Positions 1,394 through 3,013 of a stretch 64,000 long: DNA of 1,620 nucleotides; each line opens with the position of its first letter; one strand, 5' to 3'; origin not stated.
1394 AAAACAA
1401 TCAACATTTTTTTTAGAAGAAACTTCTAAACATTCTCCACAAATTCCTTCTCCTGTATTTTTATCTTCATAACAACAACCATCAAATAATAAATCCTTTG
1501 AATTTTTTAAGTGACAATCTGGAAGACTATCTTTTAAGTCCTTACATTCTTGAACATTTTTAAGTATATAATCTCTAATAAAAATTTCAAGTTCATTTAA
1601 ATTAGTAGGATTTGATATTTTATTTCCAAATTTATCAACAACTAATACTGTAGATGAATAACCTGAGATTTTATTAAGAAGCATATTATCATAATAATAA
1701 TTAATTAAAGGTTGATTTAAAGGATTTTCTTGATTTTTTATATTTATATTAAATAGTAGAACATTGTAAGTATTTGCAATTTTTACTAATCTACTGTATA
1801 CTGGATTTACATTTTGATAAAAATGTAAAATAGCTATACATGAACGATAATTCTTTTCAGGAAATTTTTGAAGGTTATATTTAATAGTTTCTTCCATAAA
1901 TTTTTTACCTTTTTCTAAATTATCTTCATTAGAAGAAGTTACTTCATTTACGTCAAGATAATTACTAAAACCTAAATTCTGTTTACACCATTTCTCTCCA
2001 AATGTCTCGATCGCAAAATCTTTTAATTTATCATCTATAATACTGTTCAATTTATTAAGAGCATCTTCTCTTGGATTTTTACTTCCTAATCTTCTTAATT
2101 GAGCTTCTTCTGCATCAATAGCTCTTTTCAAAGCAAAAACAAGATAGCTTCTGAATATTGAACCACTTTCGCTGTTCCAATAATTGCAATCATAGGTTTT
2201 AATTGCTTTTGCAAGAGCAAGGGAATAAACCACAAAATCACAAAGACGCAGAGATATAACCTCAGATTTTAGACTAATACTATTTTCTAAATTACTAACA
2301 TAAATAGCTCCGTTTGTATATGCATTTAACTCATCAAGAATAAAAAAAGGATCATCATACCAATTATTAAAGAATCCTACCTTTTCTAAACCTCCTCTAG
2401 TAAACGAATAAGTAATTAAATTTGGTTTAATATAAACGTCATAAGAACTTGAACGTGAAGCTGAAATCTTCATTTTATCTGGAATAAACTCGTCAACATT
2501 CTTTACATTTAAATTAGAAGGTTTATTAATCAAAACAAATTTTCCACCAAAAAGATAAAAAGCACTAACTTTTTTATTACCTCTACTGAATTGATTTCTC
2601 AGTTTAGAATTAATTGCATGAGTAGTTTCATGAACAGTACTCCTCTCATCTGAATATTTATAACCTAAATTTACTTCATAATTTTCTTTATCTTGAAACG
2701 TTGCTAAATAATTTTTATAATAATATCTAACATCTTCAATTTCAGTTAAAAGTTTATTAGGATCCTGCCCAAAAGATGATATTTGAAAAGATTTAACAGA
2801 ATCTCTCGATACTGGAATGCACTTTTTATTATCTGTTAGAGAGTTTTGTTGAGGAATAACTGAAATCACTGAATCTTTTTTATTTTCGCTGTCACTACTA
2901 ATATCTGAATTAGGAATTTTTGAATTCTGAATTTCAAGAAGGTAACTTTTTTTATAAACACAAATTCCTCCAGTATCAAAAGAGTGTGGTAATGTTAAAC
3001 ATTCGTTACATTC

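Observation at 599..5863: Giant membrane-anchored surface protein combining Cys/Asp repeats, an embedded thioredoxin domain and two HExxH modules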

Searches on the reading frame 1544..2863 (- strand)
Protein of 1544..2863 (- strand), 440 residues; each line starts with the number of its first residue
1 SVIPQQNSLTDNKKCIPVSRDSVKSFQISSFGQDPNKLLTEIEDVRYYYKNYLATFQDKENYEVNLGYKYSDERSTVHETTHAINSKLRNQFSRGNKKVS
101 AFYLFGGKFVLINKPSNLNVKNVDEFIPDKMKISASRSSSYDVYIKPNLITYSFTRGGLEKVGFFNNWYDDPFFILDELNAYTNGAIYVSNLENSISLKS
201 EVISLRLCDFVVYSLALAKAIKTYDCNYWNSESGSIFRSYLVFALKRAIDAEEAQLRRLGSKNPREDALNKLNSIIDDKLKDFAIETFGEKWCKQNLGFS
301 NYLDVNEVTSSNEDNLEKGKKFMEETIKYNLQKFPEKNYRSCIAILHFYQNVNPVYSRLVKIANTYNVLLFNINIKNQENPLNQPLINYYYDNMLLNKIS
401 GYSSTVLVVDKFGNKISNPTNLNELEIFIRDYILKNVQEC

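Call 17: search_protein_families(library=pfam, proteins=[window:1544-2863:-], max_evalue=10)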
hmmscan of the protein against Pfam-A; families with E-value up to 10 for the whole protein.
window:1544-2863:- (440 aa): 1 family
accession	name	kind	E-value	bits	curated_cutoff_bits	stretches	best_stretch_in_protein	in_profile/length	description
PF23673.1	DUF7154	-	0.48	11.3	27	1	20-75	37-98/108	Domain of unknown function (DUF7154)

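Call 19: search_protein_families(library=phrogs, proteins=[window:1544-2863:-], max_evalue=1)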
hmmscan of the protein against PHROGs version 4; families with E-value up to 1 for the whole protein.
window:1544-2863:- (440 aa): 0 families

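Call 21: search_protein_families(library=ncbifam, proteins=[window:1544-2863:-], max_evalue=10)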
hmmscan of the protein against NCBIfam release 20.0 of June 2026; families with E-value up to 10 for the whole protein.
window:1544-2863:- (440 aa): 0 families

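Call 52: find_related_loci(query=A3, collection=viral_contigs, flank=6000)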
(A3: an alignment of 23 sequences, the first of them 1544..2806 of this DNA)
Query A3 (421 aa) in viral_contigs; peptide patterns used: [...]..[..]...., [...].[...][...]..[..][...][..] (x = any residue, [..] = any of these).
96 stretches matched a pattern; 53 encode a relative of the query (tblastn E <= 1e-3); 53 distinct loci.
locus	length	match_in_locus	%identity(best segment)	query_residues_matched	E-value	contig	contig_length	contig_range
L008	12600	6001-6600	31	58-279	8e-21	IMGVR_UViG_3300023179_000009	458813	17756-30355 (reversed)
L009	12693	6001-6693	29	31-280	2e-20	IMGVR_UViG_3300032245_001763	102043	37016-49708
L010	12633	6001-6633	28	49-280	2e-19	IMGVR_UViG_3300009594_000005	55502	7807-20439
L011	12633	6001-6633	28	49-280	2e-19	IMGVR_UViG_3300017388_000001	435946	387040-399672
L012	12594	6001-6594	28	49-282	4e-18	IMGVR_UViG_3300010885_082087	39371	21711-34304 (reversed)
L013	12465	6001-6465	32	53-224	4e-17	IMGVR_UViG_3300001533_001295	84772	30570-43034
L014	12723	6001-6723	25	45-284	3e-16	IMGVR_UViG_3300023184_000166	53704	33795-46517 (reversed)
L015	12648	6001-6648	27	49-280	4e-16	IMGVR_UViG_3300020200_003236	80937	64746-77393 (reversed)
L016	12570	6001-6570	28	49-274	1e-15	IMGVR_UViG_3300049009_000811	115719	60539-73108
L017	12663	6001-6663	28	34-289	3e-15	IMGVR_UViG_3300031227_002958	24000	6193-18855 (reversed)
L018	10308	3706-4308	27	37-280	4e-15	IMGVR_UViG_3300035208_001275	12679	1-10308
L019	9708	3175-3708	27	49-228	5e-15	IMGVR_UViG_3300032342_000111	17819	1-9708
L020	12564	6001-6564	26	56-279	2e-14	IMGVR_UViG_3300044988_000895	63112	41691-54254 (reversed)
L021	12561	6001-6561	24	49-280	3e-14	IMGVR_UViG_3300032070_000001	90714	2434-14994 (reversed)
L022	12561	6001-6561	25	49-280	8e-14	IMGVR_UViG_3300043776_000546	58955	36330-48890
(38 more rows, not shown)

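Call 58: predict_structure(alignment_id=A3)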
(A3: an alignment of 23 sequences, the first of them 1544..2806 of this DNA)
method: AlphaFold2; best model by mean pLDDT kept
length: 421 residues; sequences in the alignment: 23
mean_pLDDT: 68.8   pTM: 0.65
mean pLDDT of the five models: 68.8, 68.5, 68.5, 66.8, 66.7
residues with pLDDT >= 90: 147; 70-90: 53; 50-70: 97; < 50: 124
segments of 3 or more residues with pLDDT < 50: 1-46, 317-325, 327-336, 345-388, 390-394, 417-421
pLDDT, mean of each block of 10 residues (from residue 1): 30 41 33 39 49 84 90 88 87 93 96 76 90 58 62 96 91 70 75 98 97 94 96 90 93 94 95 94 61 61 61 51 45 49 47 35 37 36 41 55 62 53 31
secondary structure, 60 per line:
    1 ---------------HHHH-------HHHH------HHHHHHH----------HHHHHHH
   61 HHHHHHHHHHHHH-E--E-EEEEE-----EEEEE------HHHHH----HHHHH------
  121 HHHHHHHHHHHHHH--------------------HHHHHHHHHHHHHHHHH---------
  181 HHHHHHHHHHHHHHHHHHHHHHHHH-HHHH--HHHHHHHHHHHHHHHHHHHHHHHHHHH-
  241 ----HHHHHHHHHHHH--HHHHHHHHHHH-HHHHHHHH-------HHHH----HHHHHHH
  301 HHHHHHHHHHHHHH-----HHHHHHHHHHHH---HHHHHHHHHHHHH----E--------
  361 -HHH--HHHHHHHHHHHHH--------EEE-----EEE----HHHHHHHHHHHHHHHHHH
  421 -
elements in order: H16-19 H27-30 H37-43 H54-73 E80-84 E90-94 H101-105 H110-114 H121-134 H155-171 H181-205 H207-210 H213-239 H245-256 H259-269 H271-278 H286-289 H294-314 H320-331 H335-347 H367-379 E388-390 E396-398 H403-420
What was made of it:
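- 1547..1963 (-): Unassigned segment aa 1301-1439. AF2 pLDDT is mostly 35-62 (call 58).
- Tried and rejected: There is no Pfam support (call 17) and the AF2 confidence is low (call 58), so this is unresolved and I dropped it.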

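Call 63: fold_search(model_id=the predicted structure, library=pdb)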
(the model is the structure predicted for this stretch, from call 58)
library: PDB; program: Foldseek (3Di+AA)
matches with E <= 10: 465; with E <= 0.001: 0
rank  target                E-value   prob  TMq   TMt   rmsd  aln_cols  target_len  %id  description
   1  6sio_A                1.7e-01  0.44  0.17  0.27  15.8       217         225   12  Fragment AZ-017 binding at the p53pT387/14-3-3 sigma interface (released 2020-06-17)
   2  8fit_C                2.9e-01  0.41  0.18  0.30  11.8       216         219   12  Multi-state design of two-state switchable hinge proteins (released 2023-08-16)
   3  5hf3_A                3.5e-01  0.16  0.14  0.21  16.9       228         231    9  Crystal structure of C-terminal modified Tau peptide-hybrid 201D with 14-3-3sigma (released 2016-01-27)
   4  1ywt_B                3.9e-01  0.21  0.15  0.23  16.6       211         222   10  Crystal structure of the human sigma isoform of 14-3-3 in complex with a mode-1 phosphopeptide (released 2005-03-01)
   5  7ors_A                3.9e-01  0.13  0.12  0.18  17.4       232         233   12  Ternary complex of 14-3-3 sigma, p27pT198 phosphopeptide, and WQ147 (released 2022-06-22)
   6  6xxc_A                3.9e-01  0.11  0.12  0.17  12.8       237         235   13  Ternary complex of 14-3-3 sigma (C38N), Estrogen Related Receptor gamma (DBD) phosphopeptide, and disulfide PPI stabil (released 2020-11-18)
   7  7obk_A                4.1e-01  0.25  0.16  0.25  15.9       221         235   14  Crystal structure of 14-3-3 sigma in complex with PKR phosphopeptide (released 2022-05-04)
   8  3p1n_A                4.1e-01  0.15  0.13  0.19  17.3       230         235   11  Crystal structure of human 14-3-3 sigma in complex with TASK-3 peptide (released 2011-10-12)
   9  6y44_A                4.3e-01  0.28  0.17  0.27  15.7       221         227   12  14-3-3 Sigma in complex with phosphorylated SOS1 peptide (released 2020-10-14)
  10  6t5h_B                4.3e-01  0.25  0.16  0.24  15.9       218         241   13  Human 14-3-3 sigma fused to the StARD1 peptide including phosphoserine-57 (released 2020-11-18)
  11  3p1r_A                4.3e-01  0.15  0.14  0.21  16.9       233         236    9  Crystal structure of human 14-3-3 sigma C38V/N166H in complex with TASK-3 peptide (released 2011-10-12)
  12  3iqj_A                4.5e-01  0.15  0.14  0.21  16.9       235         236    9  Crystal Structure of human 14-3-3 sigma in Complex with Raf1 peptide (10mer) (released 2010-09-01)
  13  5l0y_D                4.5e-01  0.13  0.10  0.20  12.5       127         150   11  Crystal Structure of a Sec72-ssa1 c-terminal peptide fusion protein (released 2017-03-22)
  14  5ok9_E                4.5e-01  0.12  0.14  0.20  16.9       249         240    9  CH1 chimera of human 14-3-3 sigma with the HSPB6 phosphopeptide in a conformation with swapped phosphopeptides (released 2017-10-11)
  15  7az1_A                4.8e-01  0.13  0.13  0.19  17.1       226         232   12  14-3-3 sigma with Pin1 binding site pS72 and covalently bound LvD1013 (released 2021-06-16)
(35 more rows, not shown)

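Call 66: fold_search(model_id=the predicted structure, library=viral)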
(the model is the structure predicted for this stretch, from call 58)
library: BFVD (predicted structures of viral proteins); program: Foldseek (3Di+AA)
matches with E <= 10: 323; with E <= 0.001: 0
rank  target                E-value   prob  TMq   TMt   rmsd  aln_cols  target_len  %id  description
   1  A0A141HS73            1.1e-01  0.11  0.11  0.13  15.5       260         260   13  (no name in the UniProt tables at hand)
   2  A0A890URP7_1          1.6e-01  0.13  0.18  0.07  22.2       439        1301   13  (no name in the UniProt tables at hand)
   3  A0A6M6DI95            1.9e-01  0.14  0.13  0.15  22.0       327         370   10  (no name in the UniProt tables at hand)
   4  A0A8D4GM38            1.9e-01  0.08  0.12  0.09  21.5       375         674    9  (no name in the UniProt tables at hand)
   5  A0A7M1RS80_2          2.3e-01  0.04  0.10  0.05  28.3       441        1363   15  (no name in the UniProt tables at hand)
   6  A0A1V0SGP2            3.1e-01  0.07  0.13  0.14  26.0       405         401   12  Uncharacterized protein [Hokovirus HKV1]
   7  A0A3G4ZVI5            3.1e-01  0.04  0.10  0.07  32.5       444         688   13  Uncharacterized protein [Edafosvirus sp.]
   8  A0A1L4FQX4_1          3.1e-01  0.04  0.11  0.05  30.9       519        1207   12  (no name in the UniProt tables at hand)
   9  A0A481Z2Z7            4.2e-01  0.07  0.14  0.15  30.4       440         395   13  PAS domain-containing protein [Pithovirus LCPAC102]
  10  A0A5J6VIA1            4.4e-01  0.25  0.25  0.28  17.5       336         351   10  Uncharacterized protein [Megaviridae environmental sample]
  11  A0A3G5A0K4            4.4e-01  0.16  0.17  0.21  15.9       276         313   13  Uncharacterized protein [Harvfovirus sp.]
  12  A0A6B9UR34            4.6e-01  0.21  0.21  0.16  13.4       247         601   12  (no name in the UniProt tables at hand)
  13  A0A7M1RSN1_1          4.6e-01  0.07  0.16  0.08  30.8       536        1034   12  Uncharacterized protein [uncultured phage cr124_1]
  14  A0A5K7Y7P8            5.1e-01  0.06  0.13  0.11  20.2       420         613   11  Uncharacterized protein [Abalone asfa-like virus]
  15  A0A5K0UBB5            5.7e-01  0.09  0.13  0.17  22.8       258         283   11  Putative t-snare protein [Yasminevirus sp. GU-2018]
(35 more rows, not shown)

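Call 68: search_protein_families(library=pfam, alignment_id=A3, max_evalue=1)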
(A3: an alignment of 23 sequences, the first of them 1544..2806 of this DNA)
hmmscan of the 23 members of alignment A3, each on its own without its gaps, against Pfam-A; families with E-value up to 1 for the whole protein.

A. member 1, window:1544-2806:- (421 aa): 0 families

B. families by the number of members that match (of 23 scanned): 17 families
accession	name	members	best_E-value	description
PF00085.26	Thioredoxin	1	1.4e-12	Thioredoxin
PF13098.12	Thioredoxin_2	1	3.7e-06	Thioredoxin-like domain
PF07689.18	KaiB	1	9e-05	KaiB domain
PF02412.23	TSP_3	1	0.00019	Thrombospondin type 3 repeat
PF05768.20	Glrx-like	1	0.0059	Glutaredoxin-like domain (DUF836)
PF01391.23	Collagen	1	0.0083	Collagen triple helix repeat (20 copies)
PF14595.12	Thioredoxin_9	1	0.011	Thioredoxin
PF13905.12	Thioredoxin_8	1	0.015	Thioredoxin-like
PF19865.4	DUF6338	1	0.021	Family of unknown function (DUF6338)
PF18993.5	Rv0078B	1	0.078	Rv0078B-related antitoxin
PF17586.7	DUF5485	1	0.093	Family of unknown function (DUF5485)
PF18818.7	MPTase-PolyVal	1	0.099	Zincin-like metallopeptidase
PF18929.5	DUF5678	1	0.11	Family of unknown function (DUF5678)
PF19432.4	RME-8_N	1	0.15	DNAJ protein RME-8 N-terminal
PF23920.1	DUF7259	1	0.17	Domain of unknown function (DUF7259)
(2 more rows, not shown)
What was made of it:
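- On Zincin metallopeptidase (for the HETTH module): Pfam, NCBIfam and PHROGs gave nothing (calls 17, 19, 21, 68).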

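Call 69: search_solved_structures(query=A3, max_evalue=10, show_alignments=1)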
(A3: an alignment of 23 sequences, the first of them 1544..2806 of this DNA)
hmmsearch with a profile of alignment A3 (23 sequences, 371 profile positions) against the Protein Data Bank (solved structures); distinct sequences matched with E-value up to 10: 4.
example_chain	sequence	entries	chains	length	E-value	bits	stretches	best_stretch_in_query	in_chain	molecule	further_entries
6ke2_A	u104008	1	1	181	0.46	12.8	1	175-265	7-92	Ferritin heavy chain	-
6txj_A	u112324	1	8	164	0.53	12.6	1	190-322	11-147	Ferritin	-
5vt8_B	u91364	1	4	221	1.1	11.6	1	115-158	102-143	Cadherin-23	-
7suu_A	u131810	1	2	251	1.4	11.2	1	116-158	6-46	Cadherin-23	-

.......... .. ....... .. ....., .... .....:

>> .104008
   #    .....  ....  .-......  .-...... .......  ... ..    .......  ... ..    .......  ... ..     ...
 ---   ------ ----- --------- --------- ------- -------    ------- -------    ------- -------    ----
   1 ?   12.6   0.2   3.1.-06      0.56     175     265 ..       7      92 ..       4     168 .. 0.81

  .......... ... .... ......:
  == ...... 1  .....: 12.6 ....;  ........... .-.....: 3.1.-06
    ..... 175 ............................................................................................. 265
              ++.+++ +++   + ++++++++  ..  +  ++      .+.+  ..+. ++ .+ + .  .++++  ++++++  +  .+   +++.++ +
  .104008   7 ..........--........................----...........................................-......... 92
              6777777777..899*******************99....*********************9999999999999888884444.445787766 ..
